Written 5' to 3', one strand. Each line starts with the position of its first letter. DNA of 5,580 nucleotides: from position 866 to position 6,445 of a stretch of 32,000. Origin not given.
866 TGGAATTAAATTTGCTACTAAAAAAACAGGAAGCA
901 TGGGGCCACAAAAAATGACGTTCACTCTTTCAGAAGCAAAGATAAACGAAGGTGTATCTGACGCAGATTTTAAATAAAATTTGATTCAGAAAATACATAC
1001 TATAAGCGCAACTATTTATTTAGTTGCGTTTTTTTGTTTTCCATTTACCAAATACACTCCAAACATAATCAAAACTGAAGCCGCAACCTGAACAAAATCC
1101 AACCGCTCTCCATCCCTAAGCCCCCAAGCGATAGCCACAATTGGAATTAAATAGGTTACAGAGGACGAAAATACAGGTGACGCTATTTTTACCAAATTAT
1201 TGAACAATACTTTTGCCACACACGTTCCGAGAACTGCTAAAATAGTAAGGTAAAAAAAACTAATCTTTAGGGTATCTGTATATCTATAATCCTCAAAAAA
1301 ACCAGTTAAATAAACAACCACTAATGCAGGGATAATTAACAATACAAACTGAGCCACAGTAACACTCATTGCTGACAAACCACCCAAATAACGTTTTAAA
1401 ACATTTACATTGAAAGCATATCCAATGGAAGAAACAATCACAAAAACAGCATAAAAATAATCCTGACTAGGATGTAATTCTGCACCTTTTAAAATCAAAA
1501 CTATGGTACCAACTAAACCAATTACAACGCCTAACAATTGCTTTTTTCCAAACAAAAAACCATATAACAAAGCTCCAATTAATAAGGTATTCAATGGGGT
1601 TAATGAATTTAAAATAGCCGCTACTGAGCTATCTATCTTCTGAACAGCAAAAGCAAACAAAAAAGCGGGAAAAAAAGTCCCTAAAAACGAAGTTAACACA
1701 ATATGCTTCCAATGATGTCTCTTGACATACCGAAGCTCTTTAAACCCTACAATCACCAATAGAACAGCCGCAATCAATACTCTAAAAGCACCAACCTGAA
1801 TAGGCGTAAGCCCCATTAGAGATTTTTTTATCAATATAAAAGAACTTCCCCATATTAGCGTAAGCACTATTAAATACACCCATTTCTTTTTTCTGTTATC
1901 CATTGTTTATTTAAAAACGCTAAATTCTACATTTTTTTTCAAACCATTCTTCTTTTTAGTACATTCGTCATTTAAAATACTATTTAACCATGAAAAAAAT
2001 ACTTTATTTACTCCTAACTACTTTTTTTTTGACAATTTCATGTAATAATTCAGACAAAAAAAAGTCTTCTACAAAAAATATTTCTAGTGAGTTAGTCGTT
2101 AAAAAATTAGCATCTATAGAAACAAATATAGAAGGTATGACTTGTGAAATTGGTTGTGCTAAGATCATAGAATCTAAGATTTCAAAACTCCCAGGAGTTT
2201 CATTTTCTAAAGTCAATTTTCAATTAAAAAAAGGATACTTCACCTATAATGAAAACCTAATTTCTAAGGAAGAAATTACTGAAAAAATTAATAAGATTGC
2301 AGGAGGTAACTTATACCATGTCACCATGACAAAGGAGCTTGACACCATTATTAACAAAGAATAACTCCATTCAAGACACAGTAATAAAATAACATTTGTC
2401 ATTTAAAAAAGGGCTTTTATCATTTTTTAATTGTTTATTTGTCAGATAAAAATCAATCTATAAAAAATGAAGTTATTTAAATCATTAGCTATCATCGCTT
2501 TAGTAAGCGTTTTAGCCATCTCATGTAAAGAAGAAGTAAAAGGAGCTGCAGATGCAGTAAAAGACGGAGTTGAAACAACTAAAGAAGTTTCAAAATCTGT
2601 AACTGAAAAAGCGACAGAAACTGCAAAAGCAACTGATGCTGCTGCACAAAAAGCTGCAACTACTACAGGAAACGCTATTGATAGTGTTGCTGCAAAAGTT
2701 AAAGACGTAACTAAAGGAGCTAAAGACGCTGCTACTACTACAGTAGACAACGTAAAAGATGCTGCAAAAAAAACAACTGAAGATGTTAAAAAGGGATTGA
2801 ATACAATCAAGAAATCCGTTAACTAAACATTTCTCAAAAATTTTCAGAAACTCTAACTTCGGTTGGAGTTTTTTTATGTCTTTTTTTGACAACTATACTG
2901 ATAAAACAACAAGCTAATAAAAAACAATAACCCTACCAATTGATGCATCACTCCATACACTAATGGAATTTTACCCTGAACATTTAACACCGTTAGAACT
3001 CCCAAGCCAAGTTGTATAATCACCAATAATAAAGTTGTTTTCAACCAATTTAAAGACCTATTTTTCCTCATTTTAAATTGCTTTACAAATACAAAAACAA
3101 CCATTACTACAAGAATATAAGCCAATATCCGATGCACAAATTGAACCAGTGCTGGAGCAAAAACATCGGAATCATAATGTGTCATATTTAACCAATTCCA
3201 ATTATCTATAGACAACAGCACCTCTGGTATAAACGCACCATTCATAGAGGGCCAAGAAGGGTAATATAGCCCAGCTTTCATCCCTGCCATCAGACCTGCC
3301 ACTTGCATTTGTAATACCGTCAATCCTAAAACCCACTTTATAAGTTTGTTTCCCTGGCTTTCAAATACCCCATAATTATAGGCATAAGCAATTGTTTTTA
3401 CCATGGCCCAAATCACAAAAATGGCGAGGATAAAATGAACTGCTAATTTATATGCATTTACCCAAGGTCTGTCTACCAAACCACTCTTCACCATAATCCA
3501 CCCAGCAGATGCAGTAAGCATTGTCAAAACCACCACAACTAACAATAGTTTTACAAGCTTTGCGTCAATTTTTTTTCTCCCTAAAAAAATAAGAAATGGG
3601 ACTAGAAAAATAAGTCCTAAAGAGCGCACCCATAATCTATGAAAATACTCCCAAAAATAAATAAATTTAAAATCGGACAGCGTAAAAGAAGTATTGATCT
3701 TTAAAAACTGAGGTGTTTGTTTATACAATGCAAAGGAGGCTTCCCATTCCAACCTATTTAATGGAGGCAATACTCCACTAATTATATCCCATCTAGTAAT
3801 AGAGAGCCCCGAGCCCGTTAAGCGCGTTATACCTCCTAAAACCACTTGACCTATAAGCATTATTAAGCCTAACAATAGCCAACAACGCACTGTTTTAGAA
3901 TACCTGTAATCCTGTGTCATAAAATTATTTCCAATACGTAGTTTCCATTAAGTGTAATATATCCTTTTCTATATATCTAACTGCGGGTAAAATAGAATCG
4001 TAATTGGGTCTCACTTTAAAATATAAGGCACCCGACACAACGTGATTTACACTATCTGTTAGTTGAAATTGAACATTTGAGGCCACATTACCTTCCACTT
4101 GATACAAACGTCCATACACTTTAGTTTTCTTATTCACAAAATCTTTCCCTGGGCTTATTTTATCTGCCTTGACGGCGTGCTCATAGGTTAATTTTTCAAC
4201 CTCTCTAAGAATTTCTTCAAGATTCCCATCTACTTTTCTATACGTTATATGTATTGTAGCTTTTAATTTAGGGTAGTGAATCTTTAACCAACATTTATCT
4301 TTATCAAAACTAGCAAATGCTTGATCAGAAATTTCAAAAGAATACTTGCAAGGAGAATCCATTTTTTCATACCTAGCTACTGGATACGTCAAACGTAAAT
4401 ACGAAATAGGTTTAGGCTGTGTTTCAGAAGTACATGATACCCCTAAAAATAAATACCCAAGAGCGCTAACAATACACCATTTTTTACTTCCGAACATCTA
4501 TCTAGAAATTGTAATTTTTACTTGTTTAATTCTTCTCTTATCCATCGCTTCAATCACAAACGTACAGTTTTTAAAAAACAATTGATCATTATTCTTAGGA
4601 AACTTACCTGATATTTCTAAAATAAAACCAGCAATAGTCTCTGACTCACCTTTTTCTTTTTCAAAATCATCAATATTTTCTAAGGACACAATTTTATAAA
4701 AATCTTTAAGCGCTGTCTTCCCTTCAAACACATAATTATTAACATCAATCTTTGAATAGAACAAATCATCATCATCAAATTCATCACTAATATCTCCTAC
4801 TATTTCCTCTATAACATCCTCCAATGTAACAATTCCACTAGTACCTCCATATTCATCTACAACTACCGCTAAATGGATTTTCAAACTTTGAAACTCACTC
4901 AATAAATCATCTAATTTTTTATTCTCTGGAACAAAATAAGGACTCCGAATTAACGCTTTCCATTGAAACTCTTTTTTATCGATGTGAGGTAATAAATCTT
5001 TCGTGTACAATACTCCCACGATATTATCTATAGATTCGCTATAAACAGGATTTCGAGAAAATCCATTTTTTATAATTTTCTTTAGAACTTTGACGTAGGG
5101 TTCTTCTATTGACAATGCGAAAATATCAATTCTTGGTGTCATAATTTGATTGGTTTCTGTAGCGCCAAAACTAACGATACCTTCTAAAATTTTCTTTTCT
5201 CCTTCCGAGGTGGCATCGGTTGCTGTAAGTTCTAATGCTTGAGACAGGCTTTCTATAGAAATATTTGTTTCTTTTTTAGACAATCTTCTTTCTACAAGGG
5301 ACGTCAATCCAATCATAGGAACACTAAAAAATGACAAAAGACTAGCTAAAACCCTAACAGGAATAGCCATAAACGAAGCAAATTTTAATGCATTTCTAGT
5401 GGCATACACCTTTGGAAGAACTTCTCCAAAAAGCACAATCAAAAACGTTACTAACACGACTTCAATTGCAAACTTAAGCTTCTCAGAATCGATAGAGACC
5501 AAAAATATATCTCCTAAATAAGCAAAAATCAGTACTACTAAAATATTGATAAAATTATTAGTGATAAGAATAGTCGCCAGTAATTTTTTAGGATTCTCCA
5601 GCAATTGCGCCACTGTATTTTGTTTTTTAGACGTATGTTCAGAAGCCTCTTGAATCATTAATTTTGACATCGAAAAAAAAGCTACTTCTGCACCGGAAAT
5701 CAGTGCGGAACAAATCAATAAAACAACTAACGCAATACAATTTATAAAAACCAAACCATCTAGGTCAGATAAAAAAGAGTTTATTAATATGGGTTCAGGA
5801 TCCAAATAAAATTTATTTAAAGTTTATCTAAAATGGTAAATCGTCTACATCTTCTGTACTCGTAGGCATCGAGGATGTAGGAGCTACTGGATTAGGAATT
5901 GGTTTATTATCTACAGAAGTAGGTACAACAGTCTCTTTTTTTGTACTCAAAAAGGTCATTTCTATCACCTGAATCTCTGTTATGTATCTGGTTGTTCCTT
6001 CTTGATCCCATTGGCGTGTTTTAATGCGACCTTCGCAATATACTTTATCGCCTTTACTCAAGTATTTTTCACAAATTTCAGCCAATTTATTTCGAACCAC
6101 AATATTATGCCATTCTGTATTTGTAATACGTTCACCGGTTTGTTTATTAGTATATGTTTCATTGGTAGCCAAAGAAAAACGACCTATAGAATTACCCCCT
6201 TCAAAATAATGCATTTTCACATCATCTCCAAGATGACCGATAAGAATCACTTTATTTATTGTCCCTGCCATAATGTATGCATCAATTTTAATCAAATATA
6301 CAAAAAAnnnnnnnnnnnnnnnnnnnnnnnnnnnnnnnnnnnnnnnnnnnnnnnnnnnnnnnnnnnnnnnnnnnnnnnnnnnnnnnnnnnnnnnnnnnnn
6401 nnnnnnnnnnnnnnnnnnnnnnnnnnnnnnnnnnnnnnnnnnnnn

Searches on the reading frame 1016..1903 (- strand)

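Call 28: search_protein_families(library=pfam, proteins=[window:1016-1903:-])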
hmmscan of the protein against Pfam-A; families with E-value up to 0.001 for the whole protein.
window:1016-1903:- (295 aa): 1 family
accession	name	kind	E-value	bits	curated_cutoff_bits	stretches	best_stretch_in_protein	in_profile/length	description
PF00892.27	EamA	-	3.2e-32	112.1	28.2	2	10-137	6-134/135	EamA-like transporter family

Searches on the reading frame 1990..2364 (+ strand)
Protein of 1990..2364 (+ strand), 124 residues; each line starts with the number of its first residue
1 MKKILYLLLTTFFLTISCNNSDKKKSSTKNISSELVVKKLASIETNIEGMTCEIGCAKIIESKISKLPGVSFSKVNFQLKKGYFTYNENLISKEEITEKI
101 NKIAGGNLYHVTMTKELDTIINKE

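Call 28: search_protein_families(library=pfam, proteins=[window:1990-2364:+])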
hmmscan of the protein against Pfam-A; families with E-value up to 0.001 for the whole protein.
window:1990-2364:+ (124 aa): 1 family
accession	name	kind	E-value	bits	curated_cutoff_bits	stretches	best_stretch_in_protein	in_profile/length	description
PF00403.32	HMA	-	2.3e-09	38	24.8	1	46-103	3-59/62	Heavy-metal-associated domain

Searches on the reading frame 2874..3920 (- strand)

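Call 25: search_protein_families(library=pfam, proteins=[window:2874-3920:-])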
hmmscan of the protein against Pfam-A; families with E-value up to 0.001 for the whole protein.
window:2874-3920:- (348 aa): 1 family
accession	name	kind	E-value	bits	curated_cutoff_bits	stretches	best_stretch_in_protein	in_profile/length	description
PF02628.20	COX15-CtaA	-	1.4e-74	251.5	29.9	1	13-337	2-321/322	Cytochrome oxidase assembly protein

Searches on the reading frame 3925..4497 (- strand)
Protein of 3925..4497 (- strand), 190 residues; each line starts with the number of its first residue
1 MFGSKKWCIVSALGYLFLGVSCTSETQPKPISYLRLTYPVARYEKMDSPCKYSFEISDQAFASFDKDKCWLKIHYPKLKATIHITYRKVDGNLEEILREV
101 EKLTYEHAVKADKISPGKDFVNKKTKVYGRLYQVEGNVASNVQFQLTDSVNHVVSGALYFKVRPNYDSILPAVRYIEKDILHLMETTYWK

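Call 28: search_protein_families(library=pfam, proteins=[window:3925-4497:-])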
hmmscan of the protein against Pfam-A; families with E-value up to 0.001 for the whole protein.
window:3925-4497:- (190 aa): 1 family
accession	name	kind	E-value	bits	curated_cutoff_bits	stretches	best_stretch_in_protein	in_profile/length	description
PF25593.1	GldD_lipo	-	1.7e-61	207.5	27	1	24-189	2-170/170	Gliding motility lipoprotein GldD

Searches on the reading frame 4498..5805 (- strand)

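Call 25: search_protein_families(library=pfam, proteins=[window:4498-5805:-])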
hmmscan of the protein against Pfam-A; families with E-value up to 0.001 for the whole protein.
window:4498-5805:- (435 aa): 3 families
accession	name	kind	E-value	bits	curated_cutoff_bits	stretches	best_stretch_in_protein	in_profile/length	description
PF01595.25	CNNM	-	3.6e-34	118.5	28.4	1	25-194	2-171/181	Cyclin M transmembrane N-terminal domain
PF03471.22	CorC_HlyC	-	4.3e-16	59.1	27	1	352-433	2-79/81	Transporter associated domain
PF00571.33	CBS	-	3.6e-14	53.3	24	1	287-336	7-56/57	CBS domain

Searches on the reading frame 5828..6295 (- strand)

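Call 28: search_protein_families(library=pfam, proteins=[window:5828-6295:-])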
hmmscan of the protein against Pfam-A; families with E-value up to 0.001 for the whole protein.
window:5828-6295:- (155 aa): 1 family
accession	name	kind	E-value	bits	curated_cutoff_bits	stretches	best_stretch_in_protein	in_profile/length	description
PF00436.31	SSB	-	7.4e-31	106.7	26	1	13-116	1-104/104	Single-strand binding protein family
